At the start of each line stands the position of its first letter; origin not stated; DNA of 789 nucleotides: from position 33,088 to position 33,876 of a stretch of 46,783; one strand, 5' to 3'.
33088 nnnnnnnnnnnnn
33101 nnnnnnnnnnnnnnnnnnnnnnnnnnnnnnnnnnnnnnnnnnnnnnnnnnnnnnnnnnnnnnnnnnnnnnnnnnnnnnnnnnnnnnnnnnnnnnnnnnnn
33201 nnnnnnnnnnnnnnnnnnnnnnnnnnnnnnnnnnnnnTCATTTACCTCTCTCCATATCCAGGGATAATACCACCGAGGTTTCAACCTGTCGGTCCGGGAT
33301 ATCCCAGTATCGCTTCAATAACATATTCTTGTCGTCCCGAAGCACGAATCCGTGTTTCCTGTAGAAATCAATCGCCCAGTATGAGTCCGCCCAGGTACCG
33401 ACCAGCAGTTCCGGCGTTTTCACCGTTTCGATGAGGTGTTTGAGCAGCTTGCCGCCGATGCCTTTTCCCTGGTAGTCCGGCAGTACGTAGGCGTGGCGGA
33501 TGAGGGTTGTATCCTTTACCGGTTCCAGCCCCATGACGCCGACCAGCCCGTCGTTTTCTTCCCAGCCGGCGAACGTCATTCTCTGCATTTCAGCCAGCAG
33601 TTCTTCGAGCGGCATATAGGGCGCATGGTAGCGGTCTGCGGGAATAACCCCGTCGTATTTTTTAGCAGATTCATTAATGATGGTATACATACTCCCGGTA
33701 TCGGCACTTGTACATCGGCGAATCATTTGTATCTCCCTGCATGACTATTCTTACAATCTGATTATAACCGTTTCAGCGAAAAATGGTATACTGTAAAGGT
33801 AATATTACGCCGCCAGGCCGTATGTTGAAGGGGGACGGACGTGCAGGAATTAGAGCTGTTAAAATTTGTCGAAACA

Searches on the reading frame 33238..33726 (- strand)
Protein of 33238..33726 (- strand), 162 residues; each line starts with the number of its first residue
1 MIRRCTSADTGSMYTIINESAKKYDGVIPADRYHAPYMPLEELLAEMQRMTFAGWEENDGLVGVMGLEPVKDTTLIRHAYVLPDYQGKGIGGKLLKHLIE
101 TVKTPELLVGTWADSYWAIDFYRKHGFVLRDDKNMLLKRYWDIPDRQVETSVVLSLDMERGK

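Call 36: search_protein_families(library=pfam, proteins=[window:33238-33726:-], max_evalue=0.01)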
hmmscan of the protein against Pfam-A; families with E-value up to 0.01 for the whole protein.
window:33238-33726:- (162 aa): 6 families
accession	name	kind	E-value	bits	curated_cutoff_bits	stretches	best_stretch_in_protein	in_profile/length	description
PF13508.13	Acetyltransf_7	-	8e-15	55.4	27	1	55-128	8-83/84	Acetyltransferase (GNAT) domain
PF00583.31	Acetyltransf_1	-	2.8e-14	53.8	20.7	1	40-127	24-116/116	Acetyltransferase (GNAT) family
PF13673.13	Acetyltransf_10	-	1.6e-11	44.7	23.6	1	40-129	22-109/128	Acetyltransferase (GNAT) domain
PF14542.12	Acetyltransf_CG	-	2.2e-05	24.9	30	1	56-106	6-57/80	GCN5-related N-acetyl-transferase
PF13527.13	Acetyltransf_9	-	0.00078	19.9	25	0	78-127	77-124/127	Acetyltransferase (GNAT) domain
PF08445.16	FR47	-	0.0026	18.1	22.1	1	72-132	20-82/86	FR47-like protein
